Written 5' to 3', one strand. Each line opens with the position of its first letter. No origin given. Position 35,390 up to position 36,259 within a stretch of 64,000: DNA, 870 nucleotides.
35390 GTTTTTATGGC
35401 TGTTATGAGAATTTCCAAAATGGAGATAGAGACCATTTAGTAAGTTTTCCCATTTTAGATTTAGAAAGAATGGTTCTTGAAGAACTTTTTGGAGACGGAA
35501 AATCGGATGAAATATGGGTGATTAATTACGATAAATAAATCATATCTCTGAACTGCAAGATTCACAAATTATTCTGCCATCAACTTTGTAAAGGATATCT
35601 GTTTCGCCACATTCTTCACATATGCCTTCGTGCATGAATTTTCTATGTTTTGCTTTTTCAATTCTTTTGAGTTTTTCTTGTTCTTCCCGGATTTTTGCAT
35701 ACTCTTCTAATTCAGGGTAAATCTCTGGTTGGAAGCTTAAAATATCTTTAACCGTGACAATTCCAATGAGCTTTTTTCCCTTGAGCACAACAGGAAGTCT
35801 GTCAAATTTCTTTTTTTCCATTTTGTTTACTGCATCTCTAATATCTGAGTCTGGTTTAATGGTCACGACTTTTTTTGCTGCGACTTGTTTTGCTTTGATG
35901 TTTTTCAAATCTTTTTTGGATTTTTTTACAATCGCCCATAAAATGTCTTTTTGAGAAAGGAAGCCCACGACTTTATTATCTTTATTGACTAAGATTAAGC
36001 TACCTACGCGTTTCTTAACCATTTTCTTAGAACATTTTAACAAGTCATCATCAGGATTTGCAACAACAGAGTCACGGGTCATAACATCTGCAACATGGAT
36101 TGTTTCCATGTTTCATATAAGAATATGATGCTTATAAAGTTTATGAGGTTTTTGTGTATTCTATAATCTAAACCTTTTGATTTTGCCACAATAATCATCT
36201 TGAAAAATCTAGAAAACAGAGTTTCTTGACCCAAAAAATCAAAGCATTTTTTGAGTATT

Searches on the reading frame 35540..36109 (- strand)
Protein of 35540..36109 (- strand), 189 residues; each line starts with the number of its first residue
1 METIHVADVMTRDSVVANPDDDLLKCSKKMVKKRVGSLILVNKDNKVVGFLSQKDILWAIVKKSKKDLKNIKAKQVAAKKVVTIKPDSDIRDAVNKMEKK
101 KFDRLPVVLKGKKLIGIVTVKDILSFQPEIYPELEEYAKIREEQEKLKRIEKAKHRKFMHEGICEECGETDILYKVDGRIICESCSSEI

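Call 8: search_protein_families(library=pfam, proteins=[window:35540-36109:-], max_evalue=0.01)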
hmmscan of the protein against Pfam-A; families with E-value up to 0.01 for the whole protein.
window:35540-36109:- (189 aa): 2 families
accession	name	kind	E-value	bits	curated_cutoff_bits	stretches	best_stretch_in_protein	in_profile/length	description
PF00571.33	CBS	-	7.1e-31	106.7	24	2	74-126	2-54/57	CBS domain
PF11781.13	Zn_ribbon_RRN7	-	0.0043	17.1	27.1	1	160-186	3-28/32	Zinc-finger of RNA-polymerase I-specific TFIIB, Rrn7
